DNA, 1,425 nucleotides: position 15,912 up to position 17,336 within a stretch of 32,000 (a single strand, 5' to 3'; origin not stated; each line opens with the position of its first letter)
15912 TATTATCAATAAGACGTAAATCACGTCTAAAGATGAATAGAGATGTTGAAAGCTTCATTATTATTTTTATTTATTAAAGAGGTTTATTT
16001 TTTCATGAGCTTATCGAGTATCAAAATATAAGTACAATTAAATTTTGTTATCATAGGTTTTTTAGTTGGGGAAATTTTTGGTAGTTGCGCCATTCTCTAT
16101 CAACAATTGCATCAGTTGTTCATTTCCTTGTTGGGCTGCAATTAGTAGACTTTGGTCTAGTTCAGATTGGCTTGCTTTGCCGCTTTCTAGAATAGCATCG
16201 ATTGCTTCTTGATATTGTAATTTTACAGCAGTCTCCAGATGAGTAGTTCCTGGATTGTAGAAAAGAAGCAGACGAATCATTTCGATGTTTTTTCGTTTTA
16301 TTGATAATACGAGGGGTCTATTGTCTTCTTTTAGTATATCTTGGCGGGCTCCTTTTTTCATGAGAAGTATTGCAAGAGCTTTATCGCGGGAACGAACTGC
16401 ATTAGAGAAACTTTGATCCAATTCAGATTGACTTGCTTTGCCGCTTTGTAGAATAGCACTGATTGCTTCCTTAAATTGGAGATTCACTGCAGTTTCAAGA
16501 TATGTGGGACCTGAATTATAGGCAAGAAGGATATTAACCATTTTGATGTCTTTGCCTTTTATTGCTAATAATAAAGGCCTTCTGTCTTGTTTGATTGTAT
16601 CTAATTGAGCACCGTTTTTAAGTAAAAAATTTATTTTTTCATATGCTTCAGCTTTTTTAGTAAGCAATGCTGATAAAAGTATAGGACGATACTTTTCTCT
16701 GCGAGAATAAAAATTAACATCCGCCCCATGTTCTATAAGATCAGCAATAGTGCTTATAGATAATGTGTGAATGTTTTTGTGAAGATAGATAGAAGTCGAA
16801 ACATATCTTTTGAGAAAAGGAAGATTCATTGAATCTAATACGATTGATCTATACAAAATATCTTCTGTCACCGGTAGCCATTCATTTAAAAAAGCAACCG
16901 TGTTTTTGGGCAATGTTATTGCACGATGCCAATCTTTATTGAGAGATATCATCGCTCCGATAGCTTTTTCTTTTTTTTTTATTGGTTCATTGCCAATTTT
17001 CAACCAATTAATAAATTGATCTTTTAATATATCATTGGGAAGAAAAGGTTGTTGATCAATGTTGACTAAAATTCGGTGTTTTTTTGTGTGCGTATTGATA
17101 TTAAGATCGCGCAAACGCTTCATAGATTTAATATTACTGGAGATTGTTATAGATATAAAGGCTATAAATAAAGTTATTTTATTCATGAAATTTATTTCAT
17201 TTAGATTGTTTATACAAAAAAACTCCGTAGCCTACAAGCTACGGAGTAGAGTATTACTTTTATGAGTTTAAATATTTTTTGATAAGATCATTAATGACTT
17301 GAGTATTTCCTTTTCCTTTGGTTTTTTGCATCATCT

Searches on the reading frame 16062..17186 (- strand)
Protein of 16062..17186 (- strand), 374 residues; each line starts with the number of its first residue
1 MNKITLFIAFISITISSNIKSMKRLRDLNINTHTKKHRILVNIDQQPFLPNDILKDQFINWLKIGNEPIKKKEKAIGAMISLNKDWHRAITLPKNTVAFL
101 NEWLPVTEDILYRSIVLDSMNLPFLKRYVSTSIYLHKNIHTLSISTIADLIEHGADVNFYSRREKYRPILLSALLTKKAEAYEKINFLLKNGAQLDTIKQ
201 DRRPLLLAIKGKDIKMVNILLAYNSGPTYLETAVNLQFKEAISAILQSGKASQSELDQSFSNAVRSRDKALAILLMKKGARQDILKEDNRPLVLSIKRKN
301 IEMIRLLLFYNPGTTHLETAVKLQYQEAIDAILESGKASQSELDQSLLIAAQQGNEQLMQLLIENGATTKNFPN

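Call 75: search_protein_families(library=pfam, proteins=[window:16062-17186:-], max_evalue=0.001)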
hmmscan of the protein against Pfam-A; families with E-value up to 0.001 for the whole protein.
window:16062-17186:- (374 aa): 7 families
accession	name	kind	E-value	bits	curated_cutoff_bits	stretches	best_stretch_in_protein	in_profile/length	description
PF12796.13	Ank_2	-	1e-13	52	27.3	1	263-336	4-83/90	Ankyrin repeats (3 copies)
PF13637.12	Ank_4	-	8.9e-09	35.9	22.7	0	182-221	10-50/50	Ankyrin repeats (many copies)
PF00023.36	Ank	-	4.2e-08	33.5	21.1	0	347-367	6-26/33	Ankyrin repeat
PF13606.12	Ank_3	-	1.4e-07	31.6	22.3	0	347-367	6-26/30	Ankyrin repeat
PF13857.12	Ank_5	-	7.4e-07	29.8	27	0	188-228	1-43/56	Ankyrin repeats (many copies)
PF24521.3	Ank_KRIT1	-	0.00024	21.3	80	0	308-368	13-71/149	KRIT1 ankyrin-repeats domain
PF23745.1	ANK_LRRK2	-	0.00037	20.8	27.5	0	149-222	49-114/130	LRRK2 ANK repeat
